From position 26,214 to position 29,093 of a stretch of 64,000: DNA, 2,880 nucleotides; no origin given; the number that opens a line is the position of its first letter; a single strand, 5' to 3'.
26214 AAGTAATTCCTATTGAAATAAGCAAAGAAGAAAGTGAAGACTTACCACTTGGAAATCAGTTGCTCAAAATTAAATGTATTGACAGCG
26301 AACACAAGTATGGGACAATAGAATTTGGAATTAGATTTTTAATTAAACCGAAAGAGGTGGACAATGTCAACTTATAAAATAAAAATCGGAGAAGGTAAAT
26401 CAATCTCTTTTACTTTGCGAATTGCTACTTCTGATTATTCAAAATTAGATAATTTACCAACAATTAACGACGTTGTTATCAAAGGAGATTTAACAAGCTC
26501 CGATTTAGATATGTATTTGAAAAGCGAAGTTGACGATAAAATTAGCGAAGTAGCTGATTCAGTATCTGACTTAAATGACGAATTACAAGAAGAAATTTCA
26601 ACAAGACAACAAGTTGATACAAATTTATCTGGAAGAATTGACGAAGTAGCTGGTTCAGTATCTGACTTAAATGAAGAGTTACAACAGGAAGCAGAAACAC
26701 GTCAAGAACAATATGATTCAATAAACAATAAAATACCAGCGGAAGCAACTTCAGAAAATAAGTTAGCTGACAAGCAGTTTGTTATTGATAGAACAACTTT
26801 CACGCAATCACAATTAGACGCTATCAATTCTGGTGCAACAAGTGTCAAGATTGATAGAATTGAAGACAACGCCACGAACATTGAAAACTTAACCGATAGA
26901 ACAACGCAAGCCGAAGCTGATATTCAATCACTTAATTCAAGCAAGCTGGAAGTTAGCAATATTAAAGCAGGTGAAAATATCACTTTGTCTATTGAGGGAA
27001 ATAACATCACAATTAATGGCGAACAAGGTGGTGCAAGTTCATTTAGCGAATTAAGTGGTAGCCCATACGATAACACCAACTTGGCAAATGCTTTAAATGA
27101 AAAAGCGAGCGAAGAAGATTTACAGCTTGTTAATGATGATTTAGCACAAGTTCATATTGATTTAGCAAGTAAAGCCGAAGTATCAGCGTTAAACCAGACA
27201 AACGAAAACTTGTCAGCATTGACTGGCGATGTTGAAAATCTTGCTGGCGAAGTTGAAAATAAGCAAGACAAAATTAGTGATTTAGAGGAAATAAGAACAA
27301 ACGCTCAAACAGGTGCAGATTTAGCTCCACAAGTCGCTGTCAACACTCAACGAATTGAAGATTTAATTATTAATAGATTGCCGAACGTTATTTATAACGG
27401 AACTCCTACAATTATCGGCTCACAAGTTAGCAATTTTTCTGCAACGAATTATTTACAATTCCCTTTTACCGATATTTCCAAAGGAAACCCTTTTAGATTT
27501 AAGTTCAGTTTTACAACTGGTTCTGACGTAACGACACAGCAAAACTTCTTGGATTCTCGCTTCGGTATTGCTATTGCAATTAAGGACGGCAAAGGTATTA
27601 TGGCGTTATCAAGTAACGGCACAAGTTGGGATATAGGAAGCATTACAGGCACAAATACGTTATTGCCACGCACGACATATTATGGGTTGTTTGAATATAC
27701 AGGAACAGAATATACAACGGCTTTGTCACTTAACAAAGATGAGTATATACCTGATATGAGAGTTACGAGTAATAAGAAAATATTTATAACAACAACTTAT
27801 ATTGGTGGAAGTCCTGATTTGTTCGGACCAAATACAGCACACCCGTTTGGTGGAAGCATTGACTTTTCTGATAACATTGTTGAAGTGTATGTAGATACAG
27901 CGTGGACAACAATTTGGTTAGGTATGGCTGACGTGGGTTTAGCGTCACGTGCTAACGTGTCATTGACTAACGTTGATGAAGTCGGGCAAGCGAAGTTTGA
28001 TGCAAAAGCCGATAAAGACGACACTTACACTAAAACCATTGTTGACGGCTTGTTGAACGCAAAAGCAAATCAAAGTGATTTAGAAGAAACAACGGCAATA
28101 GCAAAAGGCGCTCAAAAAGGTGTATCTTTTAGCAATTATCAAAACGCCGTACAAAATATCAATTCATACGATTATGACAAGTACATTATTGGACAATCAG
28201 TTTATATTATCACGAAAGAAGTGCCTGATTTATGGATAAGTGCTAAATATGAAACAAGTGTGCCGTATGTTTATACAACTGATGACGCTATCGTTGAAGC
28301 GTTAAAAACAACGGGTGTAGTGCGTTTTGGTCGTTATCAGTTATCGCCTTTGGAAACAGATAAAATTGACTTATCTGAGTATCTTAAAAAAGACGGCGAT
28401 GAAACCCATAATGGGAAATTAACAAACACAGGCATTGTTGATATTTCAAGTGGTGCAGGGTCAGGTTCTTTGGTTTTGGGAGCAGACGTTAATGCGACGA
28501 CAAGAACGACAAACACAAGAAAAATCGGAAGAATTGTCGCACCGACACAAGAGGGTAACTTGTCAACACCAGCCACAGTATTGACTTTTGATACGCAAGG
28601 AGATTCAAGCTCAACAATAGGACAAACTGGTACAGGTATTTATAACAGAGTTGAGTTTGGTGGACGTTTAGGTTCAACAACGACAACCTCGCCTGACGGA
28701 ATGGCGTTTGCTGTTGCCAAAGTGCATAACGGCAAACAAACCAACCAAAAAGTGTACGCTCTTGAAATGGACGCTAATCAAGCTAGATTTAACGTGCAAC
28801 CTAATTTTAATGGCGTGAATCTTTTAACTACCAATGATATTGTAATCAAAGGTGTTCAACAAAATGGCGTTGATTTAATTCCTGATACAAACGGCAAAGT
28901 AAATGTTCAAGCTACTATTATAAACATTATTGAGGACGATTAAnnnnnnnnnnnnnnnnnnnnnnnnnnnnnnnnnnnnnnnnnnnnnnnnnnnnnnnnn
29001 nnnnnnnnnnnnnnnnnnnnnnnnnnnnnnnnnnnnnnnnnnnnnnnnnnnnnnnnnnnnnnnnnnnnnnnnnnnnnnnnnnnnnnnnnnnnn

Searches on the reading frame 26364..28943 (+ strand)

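Call 37: search_protein_families(library=phrogs, proteins=[window:26364-28943:+])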
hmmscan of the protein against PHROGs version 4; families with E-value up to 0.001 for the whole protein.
window:26364-28943:+ (859 aa): 1 family
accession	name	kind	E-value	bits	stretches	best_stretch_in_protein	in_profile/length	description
phrog_5004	-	unknown function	1.8e-05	25.5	1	544-583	121-160/213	-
